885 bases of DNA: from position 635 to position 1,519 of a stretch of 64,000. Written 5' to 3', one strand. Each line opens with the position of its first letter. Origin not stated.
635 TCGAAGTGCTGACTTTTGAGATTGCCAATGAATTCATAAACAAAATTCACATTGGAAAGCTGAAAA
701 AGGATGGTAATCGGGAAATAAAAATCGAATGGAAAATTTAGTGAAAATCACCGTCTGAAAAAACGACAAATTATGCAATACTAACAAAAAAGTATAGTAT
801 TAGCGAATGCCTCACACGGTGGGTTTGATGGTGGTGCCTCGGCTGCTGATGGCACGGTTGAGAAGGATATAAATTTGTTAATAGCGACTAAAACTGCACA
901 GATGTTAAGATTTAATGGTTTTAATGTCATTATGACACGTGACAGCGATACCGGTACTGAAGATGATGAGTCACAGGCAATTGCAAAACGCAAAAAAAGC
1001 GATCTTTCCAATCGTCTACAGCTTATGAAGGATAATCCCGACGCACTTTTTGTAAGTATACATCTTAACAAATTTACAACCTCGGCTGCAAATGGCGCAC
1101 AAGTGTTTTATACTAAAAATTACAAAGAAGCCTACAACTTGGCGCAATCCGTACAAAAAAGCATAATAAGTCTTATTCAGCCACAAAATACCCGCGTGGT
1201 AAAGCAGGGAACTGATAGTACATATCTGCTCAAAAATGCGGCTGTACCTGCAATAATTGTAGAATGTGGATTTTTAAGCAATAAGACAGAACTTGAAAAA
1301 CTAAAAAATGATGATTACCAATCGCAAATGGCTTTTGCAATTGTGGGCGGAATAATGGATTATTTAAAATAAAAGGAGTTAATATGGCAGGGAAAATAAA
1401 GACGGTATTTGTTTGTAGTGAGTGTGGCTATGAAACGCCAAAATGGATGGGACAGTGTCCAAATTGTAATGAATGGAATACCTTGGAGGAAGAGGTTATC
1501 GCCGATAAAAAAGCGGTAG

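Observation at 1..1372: cwlD is cut off at its 5' end about 40 nt after a large serine recombinase gene: candidate sporulation-gene intervening element or prophage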

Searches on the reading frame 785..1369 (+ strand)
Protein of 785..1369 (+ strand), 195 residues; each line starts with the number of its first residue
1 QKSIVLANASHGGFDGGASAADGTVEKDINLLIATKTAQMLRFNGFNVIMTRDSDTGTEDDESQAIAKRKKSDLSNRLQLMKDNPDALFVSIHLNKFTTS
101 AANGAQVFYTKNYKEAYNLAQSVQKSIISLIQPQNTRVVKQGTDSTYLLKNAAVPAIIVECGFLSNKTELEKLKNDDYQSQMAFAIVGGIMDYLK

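Call 4: search_protein_families(library=pfam, proteins=[window:785-1369:+], max_evalue=0.01)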
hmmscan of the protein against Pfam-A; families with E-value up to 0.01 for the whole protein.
window:785-1369:+ (195 aa): 1 family
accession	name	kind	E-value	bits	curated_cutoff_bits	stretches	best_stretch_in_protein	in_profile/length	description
PF01520.23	Amidase_3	-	1.3e-45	156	27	1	8-190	4-172/174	N-acetylmuramoyl-L-alanine amidase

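Call 5: search_protein_families(library=ncbifam, proteins=[window:785-1369:+], max_evalue=0.01)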
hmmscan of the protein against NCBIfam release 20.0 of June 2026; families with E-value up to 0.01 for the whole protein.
window:785-1369:+ (195 aa): 6 families
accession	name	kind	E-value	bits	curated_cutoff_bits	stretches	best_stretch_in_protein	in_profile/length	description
TIGR02883.1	spore_cwlD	equivalog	1.3e-58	198.2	221.55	1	4-193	2-189/189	N-acetylmuramoyl-L-alanine amidase CwlD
NF007652.1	PRK10319.1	equivalog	6.4e-21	74.9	400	2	2-117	57-159/291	N-acetylmuramoyl-L-alanine amidase AmiA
NF038267.1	amidase_AmiC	exception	1.6e-17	63.3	700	2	4-110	188-281/407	N-acetylmuramoyl-L-alanine amidase AmiC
NF007751.0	PRK10431.1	equivalog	3.4e-16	58.8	532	2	145-194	367-416/445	N-acetylmuramoyl-L-alanine amidase AmiB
NF038140.1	amidase_Rv3717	exception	2.8e-09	36.8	335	1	16-194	57-231/233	Rv3717 family N-acetylmuramoyl-L-alanine amidase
NF050040.1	horm_taper_TftA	equivalog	3.9e-07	29.1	500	1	8-192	7-182/450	hormogonium tapered terminus morphoprotein TftA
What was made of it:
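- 815..1372 (+): 3' part of cwlD: 185 codons from the zinc-ligand His of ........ to the stop. It lacks the start codon, the TM anchor and the first beta-strand (~49 codons). Amidase_3 1.3e-45 and TIGR02883 198 bits (calls 4, 5).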

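Call 10: find_homologous_proteins(query=window:785-1369:+, max_evalue=1e-20)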
Query window:785-1369:+ (195 aa): 7496 proteins with E <= 1e-20 among 8000 candidates; the best 120 are listed.
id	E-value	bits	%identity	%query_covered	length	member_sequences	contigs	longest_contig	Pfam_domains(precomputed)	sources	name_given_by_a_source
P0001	9.7e-117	405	98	98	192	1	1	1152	PF01520.24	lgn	-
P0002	1.5e-109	381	92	98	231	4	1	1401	PF01520.24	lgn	-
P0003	1.3e-105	369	90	96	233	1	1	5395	PF01520.24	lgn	-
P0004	3.4e-105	367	88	99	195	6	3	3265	PF01520.24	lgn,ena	-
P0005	1.2e-104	365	88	99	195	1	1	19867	PF01520.24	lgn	-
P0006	3.9e-104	364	88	99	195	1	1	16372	PF01520.24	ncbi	-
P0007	5.1e-104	363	85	99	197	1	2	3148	PF01520.24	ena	-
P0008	9.0e-103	359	86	98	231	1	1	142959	PF01520.24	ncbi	-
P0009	9.3e-103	359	87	98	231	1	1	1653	PF01520.24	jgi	jgi:N-acetylmuramoyl-L-alanine amidase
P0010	1.3e-102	359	86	98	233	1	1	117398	PF01520.24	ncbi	-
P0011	2.5e-102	358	85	98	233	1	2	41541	PF01520.24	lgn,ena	-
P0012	3.0e-102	358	87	98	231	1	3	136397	PF01520.24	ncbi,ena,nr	ncbi:MAG: N-acetylmuramoyl-L-alanine amidase [Clostridia bacterium]|nr:N-acetylmuramoyl-L-alanine am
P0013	3.0e-102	358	86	97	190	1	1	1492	PF01520.24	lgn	-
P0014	3.0e-102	358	87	98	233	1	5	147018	PF01520.24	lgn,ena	-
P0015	3.4e-102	357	88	96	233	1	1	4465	PF01520.24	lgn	-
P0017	4.5e-102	357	86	98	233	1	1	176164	PF01520.24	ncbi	-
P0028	7.5e-100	350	83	98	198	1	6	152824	PF01520.24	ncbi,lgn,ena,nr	ncbi:MAG: N-acetylmuramoyl-L-alanine amidase [Clostridia bacterium]|nr:N-acetylmuramoyl-L-alanine am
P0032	2.1e-99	348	99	85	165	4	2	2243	PF01520.24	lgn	-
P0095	1.2e-93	330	81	97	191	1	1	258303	PF01520.24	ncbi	-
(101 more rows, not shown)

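Call 12: find_encoding_contigs(protein=P0028, flank=10000, max_places=4)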
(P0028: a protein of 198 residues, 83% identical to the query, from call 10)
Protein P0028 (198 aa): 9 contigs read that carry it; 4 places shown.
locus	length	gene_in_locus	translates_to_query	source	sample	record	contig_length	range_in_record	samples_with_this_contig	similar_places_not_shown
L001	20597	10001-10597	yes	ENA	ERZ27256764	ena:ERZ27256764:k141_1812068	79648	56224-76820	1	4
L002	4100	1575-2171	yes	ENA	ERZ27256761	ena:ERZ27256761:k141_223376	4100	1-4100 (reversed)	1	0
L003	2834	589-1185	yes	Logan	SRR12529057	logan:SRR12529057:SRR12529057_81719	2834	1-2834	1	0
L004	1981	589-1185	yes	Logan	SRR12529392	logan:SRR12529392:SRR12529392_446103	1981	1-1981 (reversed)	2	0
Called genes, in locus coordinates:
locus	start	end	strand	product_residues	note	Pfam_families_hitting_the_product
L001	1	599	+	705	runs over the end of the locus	PF01436:NHL (faint), PF04893:Yip1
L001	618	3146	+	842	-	PF18952:DUF5696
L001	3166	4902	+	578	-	-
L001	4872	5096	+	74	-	-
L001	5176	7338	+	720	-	PF00933:Glyco_hydro_3, PF01915:Glyco_hydro_3_C, PF14310:Fn3-like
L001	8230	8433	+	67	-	-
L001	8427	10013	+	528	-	PF00239:Resolvase, PF07508:Recombinase, PF13408:Zn_ribbon_recom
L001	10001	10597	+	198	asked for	PF01520:Amidase_3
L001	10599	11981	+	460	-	PF18073:Zn_ribbon_LapB, PF13481:AAA_25, PF03796:DnaB_C (weak), PF06745:ATPase, PF23442:DUF7125 (weak), PF05362:Lon_C (weak), PF13541:ChlI (weak)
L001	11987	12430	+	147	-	PF09719:C_GCAxxG_C_C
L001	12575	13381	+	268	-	PF03575:Peptidase_S51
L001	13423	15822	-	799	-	PF02574:S-methyl_trans, PF00809:Pterin_bind, PF02607:B12-binding_2, PF02310:B12-binding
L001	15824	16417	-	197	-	PF02965:Met_synt_B12 (weak)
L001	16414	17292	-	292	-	PF02219:MTHFR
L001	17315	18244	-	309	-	PF00291:PALP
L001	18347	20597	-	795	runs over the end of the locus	PF00483:NTP_transferase (weak), PF12804:NTP_transf_3, PF10509:GalKase_gal_bdg, PF00288:GHMP_kinases_N, PF08544:GHMP_kinases_C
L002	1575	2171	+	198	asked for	PF01520:Amidase_3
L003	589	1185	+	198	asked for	PF01520:Amidase_3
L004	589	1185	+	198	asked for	PF01520:Amidase_3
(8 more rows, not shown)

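Call 13: find_encoding_contigs(protein=P0032, flank=10000, max_places=4)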
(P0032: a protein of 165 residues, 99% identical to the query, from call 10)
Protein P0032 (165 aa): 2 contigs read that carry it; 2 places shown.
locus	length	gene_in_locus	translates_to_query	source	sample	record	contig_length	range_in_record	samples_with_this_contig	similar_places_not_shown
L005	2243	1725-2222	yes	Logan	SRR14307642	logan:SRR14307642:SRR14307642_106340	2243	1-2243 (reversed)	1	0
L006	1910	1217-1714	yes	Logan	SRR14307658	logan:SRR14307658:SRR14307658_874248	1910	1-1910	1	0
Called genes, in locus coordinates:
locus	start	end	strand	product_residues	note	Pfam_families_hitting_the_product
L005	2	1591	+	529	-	?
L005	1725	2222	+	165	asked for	PF01520:Amidase_3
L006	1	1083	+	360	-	?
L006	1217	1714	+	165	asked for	PF01520:Amidase_3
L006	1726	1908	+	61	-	?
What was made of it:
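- Tried and rejected: The window's strain was reached only through the 165-aa truncated amidase ORF, which gave two short Logan contigs (call 13).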

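Call 16: find_encoding_contigs(protein=P0017, flank=10000, max_places=3)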
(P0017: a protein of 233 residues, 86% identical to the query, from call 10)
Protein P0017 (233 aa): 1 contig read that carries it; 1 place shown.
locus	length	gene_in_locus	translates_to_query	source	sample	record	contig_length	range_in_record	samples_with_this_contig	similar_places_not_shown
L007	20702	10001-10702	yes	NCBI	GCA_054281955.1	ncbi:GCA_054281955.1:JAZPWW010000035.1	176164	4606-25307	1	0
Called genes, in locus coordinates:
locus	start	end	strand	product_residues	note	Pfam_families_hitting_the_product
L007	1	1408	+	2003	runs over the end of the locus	?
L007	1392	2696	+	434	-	-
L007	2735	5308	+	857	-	PF00496:SBP_bac_5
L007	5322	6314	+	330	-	PF00528:BPD_transp_1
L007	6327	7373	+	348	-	PF12911:OppC_N, PF00528:BPD_transp_1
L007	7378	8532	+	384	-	PF00005:ABC_tran, PF08352:oligo_HPY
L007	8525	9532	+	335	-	PF00005:ABC_tran, PF13304:AAA_21 (faint), PF08352:oligo_HPY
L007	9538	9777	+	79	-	-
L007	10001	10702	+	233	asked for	PF01520:Amidase_3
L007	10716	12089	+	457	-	PF18073:Zn_ribbon_LapB, PF13481:AAA_25, PF03796:DnaB_C (weak), PF06745:ATPase, PF23442:DUF7125 (weak), PF05362:Lon_C (weak), PF13541:ChlI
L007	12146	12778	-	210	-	PF14681:UPRTase, PF00156:Pribosyltran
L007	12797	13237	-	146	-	PF02502:LacAB_rpiB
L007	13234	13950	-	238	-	PF00814:TsaD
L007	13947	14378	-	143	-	PF02367:TsaE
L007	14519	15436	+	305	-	PF00326:Peptidase_S9 (faint), PF02129:Peptidase_S15 (faint), PF02230:Abhydrolase_2 (faint), PF00561:Abhydrolase_1 (weak), PF12146:Hydrolase_4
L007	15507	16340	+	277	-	PF00198:2-oxoacid_dh (faint)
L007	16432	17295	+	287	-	PF01116:F_bP_aldolase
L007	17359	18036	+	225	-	PF02308:MgtC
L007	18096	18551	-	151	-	-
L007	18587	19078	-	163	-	PF01467:CTP_transf_like, PF08218:Citrate_ly_lig (weak)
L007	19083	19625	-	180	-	PF03602:Cons_hypoth95, PF02086:MethyltransfD12 (faint), PF05175:MTS, PF06325:PrmA (weak), PF13847:Methyltransf_31 (weak), PF13649:Methyltransf_25 (faint)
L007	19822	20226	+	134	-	-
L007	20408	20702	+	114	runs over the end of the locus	PF01245:Ribosomal_L19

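Call 17: find_encoding_contigs(protein=P0005, flank=10000, max_places=3)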
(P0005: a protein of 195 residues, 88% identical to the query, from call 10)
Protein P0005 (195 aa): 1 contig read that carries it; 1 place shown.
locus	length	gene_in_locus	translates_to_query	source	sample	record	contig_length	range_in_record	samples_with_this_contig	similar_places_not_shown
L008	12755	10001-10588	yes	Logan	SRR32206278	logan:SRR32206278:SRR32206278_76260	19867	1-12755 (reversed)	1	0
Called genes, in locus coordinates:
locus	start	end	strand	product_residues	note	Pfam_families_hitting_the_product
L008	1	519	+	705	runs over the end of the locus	PF01436:NHL (faint), PF04893:Yip1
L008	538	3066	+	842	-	PF18952:DUF5696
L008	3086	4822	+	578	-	-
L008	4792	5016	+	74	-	-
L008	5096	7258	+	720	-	PF00933:Glyco_hydro_3, PF01915:Glyco_hydro_3_C, PF14310:Fn3-like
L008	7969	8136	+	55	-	-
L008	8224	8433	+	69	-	-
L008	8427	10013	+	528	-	PF00239:Resolvase, PF07508:Recombinase, PF13408:Zn_ribbon_recom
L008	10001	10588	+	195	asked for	PF01520:Amidase_3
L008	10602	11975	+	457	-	PF18073:Zn_ribbon_LapB, PF13481:AAA_25, PF03796:DnaB_C (weak), PF06745:ATPase, PF23442:DUF7125 (weak), PF05362:Lon_C (weak), PF13541:ChlI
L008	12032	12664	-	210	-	PF14681:UPRTase, PF00156:Pribosyltran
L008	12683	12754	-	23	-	?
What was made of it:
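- Presence or absence is polymorphic among close relatives (calls 16, 17).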

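Call 22: find_encoding_contigs(protein=P0095, flank=10000, max_places=2)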
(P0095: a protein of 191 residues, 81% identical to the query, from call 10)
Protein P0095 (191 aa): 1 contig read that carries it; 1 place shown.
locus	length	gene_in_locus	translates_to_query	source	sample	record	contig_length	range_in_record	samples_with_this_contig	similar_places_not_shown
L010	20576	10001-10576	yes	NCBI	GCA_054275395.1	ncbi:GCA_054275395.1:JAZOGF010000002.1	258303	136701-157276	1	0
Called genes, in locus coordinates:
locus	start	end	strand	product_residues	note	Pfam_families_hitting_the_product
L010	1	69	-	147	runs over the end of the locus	-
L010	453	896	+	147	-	PF00293:NUDIX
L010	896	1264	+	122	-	PF00719:Pyrophosphatase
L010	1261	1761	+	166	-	PF13238:AAA_18 (weak)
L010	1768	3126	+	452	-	PF00583:Acetyltransf_1, PF13673:Acetyltransf_10, PF13508:Acetyltransf_7, PF05401:NodS, PF13489:Methyltransf_23, PF13649:Methyltransf_25, PF13847:Methyltransf_31, PF08241:Methyltransf_11, +2 more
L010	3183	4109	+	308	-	PF00165:HTH_AraC (faint), PF12833:HTH_18, PF06445:GyrI-like, PF14526:Cass2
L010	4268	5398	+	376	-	PF01381:HTH_3, PF12844:HTH_19 (weak), PF13560:HTH_31 (weak), PF00515:TPR_1 (faint), PF07719:TPR_2 (faint), PF13181:TPR_8 (faint), PF13424:TPR_12 (faint), PF13428:TPR_14 (faint)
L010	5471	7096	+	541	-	PF04542:Sigma70_r2, PF08281:Sigma70_r4_2, PF04545:Sigma70_r4 (weak), PF13384:HTH_23 (faint)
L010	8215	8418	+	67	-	-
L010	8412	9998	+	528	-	PF00239:Resolvase, PF07508:Recombinase, PF13408:Zn_ribbon_recom, PF14287:DUF4368 (weak)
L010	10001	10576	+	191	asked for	PF01520:Amidase_3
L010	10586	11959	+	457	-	PF18073:Zn_ribbon_LapB, PF13481:AAA_25, PF03796:DnaB_C (weak), PF06745:ATPase, PF13191:AAA_16 (weak), PF23442:DUF7125 (weak), PF05362:Lon_C (weak), PF13541:ChlI (weak)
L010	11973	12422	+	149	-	PF09719:C_GCAxxG_C_C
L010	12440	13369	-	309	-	PF00291:PALP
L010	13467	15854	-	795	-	PF00483:NTP_transferase (weak), PF12804:NTP_transf_3, PF10509:GalKase_gal_bdg, PF00288:GHMP_kinases_N, PF08544:GHMP_kinases_C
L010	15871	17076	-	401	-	PF22422:MGH1-like_GH, PF03200:Glyco_hydro_63, PF01204:Trehalase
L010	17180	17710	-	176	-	-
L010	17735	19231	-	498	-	PF01336:tRNA_anti-codon, PF00152:tRNA-synt_2, PF01409:tRNA-synt_2d (faint)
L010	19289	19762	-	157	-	PF03449:GreA_GreB_N, PF01272:GreA_GreB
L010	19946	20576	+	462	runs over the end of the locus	PF02397:Bac_transf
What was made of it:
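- On Large serine recombinase: Full-length relatives have Resolvase, Recombinase and Zn_ribbon (calls 12, 22).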

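Call 35: find_related_loci(query=A2, collection=genome_contigs, flank=10000)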
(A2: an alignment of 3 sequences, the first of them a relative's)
Query A2 (528 aa) in genome_contigs; peptide patterns used: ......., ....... (x = any residue, [..] = any of these).
186 stretches matched a pattern; 59 encode a relative of the query (tblastn E <= 1e-3); 59 distinct loci.
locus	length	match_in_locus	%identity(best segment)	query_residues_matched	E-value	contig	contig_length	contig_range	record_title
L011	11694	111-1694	99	1-528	0e+0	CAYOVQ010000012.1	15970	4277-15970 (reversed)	MAG TPA_asm: uncultured Ruminococcus sp. isolate SRP315200_co2_497 genome assembly, contig: NODE_3992_length_15970_cov_1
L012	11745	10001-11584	95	1-528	0e+0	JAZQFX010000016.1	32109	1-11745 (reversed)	MAG: Acutalibacteraceae bacterium isolate T1900044632_TS20190098.MAGScoT_cleanbin_000004 SGB_1063_k141_225941, whole gen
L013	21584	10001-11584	94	1-528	0e+0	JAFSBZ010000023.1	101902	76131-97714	MAG: Clostridia bacterium isolate RGIG3004 Goat_Rectum-3__c482979, whole genome shotgun sequence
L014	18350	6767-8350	93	1-528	0e+0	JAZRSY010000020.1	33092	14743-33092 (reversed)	MAG: Acutalibacteraceae bacterium isolate T1900045345_YK20190035.MAGScoT_cleanbin_000004 SGB_6700_k141_1631354, whole ge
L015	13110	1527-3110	86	1-528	0e+0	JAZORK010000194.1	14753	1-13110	MAG: Acutalibacteraceae bacterium isolate T1900045557_YK20190251.MAGScoT_cleanbin_000003 SGB_7901_k141_1045427, whole ge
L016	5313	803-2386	86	1-528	0e+0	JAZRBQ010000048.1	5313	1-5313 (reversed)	MAG: Acutalibacteraceae bacterium isolate T1900045124_TC20190118.MAGScoT_cleanbin_000030 SGB_4861_k141_2721958, whole ge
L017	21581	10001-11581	82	1-528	0e+0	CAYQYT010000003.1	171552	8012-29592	MAG TPA_asm: uncultured Eubacteriales bacterium isolate binchicken_co370_265 genome assembly, contig: NODE_102_length_17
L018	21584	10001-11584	78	1-528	0e+0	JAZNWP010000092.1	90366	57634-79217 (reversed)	MAG: Acutalibacteraceae bacterium isolate T1900044783_TS20190249.MAGScoT_cleanbin_000004 SGB_2585_k141_1822190, whole ge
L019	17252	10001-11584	78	1-528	0e+0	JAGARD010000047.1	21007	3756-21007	MAG: Clostridia bacterium isolate RGIG8698 Water_deer_Colon-3__c164486, whole genome shotgun sequence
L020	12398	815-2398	78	1-528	0e+0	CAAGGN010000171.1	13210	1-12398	MAG TPA_asm: Clostridia bacterium, isolate HGM12758, WGS project CAAGGN010000000 data, contig: SRS476212_27_k119_349712,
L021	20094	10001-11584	78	1-528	0e+0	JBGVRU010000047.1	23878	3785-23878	MAG: Acutalibacteraceae bacterium isolate fecal_MAG_133 fecal_MAG_133_contig_0047, whole genome shotgun sequence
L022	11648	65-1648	77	1-528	0e+0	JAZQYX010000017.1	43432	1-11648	MAG: Acutalibacteraceae bacterium isolate T1900045159_TC20190153.MAGScoT_cleanbin_000011 SGB_5014_k141_1325, whole genom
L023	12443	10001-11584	78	1-528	0e+0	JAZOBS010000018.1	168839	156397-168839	MAG: Acutalibacteraceae bacterium isolate T1900044757_TS20190223.MAGScoT_cleanbin_000083 SGB_2315_k141_265693, whole gen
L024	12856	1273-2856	78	1-528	0e+0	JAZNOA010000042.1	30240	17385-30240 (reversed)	MAG: Acutalibacteraceae bacterium isolate T1900044653_TS20190119.MAGScoT_cleanbin_000004 SGB_1452_k141_933986, whole gen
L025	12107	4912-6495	78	1-528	0e+0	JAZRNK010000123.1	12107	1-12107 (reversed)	MAG: Acutalibacteraceae bacterium isolate T1900045410_YK20190100.MAGScoT_cleanbin_000014 SGB_7007_k141_1959671, whole ge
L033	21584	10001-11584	77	1-528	0e+0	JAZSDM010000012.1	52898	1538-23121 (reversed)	MAG: Acutalibacteraceae bacterium isolate T1900044598_TS20190064.MAGScoT_cleanbin_000011 SGB_674_k141_851008, whole geno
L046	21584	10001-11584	71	1-528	0e+0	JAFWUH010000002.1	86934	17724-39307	MAG: Clostridia bacterium isolate RGIG6077 Sheep_Omasum.Co__c104739, whole genome shotgun sequence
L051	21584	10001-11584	78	1-528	0e+0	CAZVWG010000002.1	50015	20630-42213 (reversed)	MAG TPA_asm: uncultured Ruminococcus sp. isolate SRP315200_co1_370 genome assembly, contig: NODE_690_length_50015_cov_24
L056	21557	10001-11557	47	8-526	3e-157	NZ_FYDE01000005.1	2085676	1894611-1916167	Marasmitruncus massiliensis strain Marseille-P3646, whole genome shotgun sequence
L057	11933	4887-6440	47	8-526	1e-152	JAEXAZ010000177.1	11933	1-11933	MAG: Bacillota bacterium isolate OH_SFB_51 k127_419118, whole genome shotgun sequence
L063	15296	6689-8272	75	1-528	0e+0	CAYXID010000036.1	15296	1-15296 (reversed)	MAG TPA_asm: uncultured Ruminococcus sp. isolate SRP315200_co1_791 genome assembly, contig: NODE_7769_length_15296_cov_8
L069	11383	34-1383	76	79-528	0e+0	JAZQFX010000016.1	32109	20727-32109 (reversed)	MAG: Acutalibacteraceae bacterium isolate T1900044632_TS20190098.MAGScoT_cleanbin_000004 SGB_1063_k141_225941, whole gen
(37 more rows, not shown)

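Call 48: search_protein_families(library=pfam, proteins=[L051:39-521:+, L051:518-985:+, L051:985-6126:+, L051:7769-8572:-, L051:8773-9741:+, L033:7139-8203:-, L033:8663-9640:+, L033:4706-5431:+, L033:3716-4621:+, L001:8224-8430:+], max_evalue=0.001)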
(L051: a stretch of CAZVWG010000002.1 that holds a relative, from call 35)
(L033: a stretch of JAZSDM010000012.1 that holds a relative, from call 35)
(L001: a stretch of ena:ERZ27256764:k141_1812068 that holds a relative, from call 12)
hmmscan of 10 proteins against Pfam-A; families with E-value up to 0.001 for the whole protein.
L051:39-521:+ (160 aa): 0 families

L051:518-985:+ (155 aa): 0 families

L051:985-6126:+ (1713 aa): 3 families
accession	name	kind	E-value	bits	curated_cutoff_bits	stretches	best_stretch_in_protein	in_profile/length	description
PF19077.6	Big_13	-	2.8e-11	44.3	27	0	1234-1327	5-101/102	Bacterial Ig-like domain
PF07495.19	Y_Y_Y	-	1.3e-06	28.6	26.6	0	1182-1214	22-55/65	Y_Y_Y domain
PF12245.14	Big_3_2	-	1.6e-06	28.8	23.3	0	612-665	62-112/122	Bacterial Ig-like domain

L051:7769-8572:- (267 aa): 0 families

L051:8773-9741:+ (322 aa): 2 families
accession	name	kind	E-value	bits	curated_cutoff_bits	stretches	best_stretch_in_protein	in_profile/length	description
PF00589.27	Phage_integrase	-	2.7e-12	47.2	27.1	1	148-315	26-168/172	Phage integrase family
PF02899.23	Phage_int_SAM_1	-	2.2e-05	25.1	22.3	1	34-93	16-73/83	Phage integrase, N-terminal SAM-like domain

L033:7139-8203:- (354 aa): 5 families
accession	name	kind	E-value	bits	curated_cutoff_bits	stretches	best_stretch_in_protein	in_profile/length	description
PF01381.28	HTH_3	-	3.7e-15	56.1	23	1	7-61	1-55/55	Helix-turn-helix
PF12844.13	HTH_19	-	4.6e-09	36.5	30.2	1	4-62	1-59/64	Helix-turn-helix domain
PF13560.12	HTH_31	-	4.2e-08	33.8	27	1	3-59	2-59/64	Helix-turn-helix domain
PF07022.19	Phage_CI_repr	-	0.00014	22.6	22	1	17-67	14-63/65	Bacteriophage CI repressor helix-turn-helix domain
PF13443.12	HTH_26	-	0.00074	20.2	22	0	10-64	5-60/63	Cro/C1-type HTH DNA-binding domain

L033:8663-9640:+ (325 aa): 2 families
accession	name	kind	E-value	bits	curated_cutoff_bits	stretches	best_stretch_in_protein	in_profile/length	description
PF12834.13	Phage_int_SAM_2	-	1.9e-06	28.7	22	1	20-98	4-83/91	Phage integrase, N-terminal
PF12835.12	Integrase_1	-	0.00012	22.5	23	1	149-212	35-104/149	Integrase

L033:4706-5431:+ (241 aa): 4 families
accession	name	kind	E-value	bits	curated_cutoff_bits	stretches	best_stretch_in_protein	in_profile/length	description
PF12833.13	HTH_18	-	1.1e-19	70.9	33.6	1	28-105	2-79/80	Helix-turn-helix domain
PF00165.29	HTH_AraC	-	2e-11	44.1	26.6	1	69-102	7-39/42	Bacterial regulatory helix-turn-helix proteins, AraC family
PF14526.11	Cass2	-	1e-09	39.2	27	1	131-234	1-100/150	Integron-associated effector binding protein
PF06445.20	GyrI-like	-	2e-08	35.1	26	1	128-233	1-100/155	GyrI-like small molecule binding domain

L033:3716-4621:+ (301 aa): 4 families
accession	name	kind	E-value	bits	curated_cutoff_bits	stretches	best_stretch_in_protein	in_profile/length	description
PF12833.13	HTH_18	-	1.4e-19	70.6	33.6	1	38-115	2-79/80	Helix-turn-helix domain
PF14526.11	Cass2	-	4.2e-11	43.7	27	1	210-298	67-150/150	Integron-associated effector binding protein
PF00165.29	HTH_AraC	-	3.8e-10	40.1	26.6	1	76-115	1-42/42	Bacterial regulatory helix-turn-helix proteins, AraC family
PF06445.20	GyrI-like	-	2.5e-08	34.7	26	1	138-298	1-154/155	GyrI-like small molecule binding domain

L001:8224-8430:+ (69 aa): 0 families
